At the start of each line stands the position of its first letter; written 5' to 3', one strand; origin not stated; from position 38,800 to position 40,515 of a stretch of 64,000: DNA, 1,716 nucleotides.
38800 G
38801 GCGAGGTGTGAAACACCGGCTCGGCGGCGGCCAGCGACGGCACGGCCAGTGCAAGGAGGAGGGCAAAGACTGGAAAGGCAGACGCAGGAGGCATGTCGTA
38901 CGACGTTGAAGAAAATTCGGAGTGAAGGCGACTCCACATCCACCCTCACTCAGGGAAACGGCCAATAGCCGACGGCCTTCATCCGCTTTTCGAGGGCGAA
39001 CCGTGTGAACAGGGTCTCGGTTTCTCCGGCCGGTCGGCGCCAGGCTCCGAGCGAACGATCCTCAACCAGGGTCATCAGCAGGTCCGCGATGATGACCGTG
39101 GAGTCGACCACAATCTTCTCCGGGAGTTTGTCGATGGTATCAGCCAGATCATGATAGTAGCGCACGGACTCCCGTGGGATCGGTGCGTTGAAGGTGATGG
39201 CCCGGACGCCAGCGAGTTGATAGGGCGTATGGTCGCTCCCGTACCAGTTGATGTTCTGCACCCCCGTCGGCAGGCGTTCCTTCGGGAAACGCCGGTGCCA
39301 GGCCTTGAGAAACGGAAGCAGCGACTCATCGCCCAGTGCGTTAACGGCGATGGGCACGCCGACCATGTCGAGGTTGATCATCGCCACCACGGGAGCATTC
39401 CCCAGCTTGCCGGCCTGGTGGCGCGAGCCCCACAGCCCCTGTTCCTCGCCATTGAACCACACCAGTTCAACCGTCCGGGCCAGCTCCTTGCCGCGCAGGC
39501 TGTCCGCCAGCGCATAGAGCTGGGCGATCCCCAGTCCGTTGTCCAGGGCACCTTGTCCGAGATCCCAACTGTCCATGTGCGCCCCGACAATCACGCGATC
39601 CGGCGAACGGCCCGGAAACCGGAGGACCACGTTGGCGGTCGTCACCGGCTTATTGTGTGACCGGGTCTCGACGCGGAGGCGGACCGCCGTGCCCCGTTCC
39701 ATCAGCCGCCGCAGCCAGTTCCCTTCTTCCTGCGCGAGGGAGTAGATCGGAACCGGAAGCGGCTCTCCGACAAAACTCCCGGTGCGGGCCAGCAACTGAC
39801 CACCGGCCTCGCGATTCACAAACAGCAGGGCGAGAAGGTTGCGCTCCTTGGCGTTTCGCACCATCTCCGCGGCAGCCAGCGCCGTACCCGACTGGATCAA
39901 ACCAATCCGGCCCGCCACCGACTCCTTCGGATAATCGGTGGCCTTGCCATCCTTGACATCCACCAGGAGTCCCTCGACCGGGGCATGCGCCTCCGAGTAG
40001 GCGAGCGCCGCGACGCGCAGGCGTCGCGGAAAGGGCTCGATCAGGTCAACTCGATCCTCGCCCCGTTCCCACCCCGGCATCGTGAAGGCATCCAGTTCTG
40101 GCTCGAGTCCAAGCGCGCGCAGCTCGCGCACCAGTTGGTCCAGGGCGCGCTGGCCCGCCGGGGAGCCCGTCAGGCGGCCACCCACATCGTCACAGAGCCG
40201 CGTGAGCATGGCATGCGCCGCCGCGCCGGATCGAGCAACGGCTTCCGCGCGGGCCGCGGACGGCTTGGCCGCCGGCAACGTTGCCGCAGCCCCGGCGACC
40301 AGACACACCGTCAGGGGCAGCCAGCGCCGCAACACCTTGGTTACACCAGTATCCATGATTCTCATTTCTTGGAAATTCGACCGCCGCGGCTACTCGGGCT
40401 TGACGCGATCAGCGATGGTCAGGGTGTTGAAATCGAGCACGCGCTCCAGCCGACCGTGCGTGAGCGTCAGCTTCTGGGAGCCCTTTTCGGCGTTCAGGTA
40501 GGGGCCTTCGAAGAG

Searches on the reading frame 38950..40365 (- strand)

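Call 7: search_protein_families(library=pfam, proteins=[window:38950-40365:-], max_evalue=0.00001)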
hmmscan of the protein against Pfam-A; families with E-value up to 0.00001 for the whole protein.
window:38950-40365:- (471 aa): 1 family
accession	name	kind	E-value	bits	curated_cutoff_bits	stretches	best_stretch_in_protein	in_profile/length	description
PF04389.22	Peptidase_M28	-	1e-29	104.1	21.3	1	245-421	1-184/193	Peptidase family M28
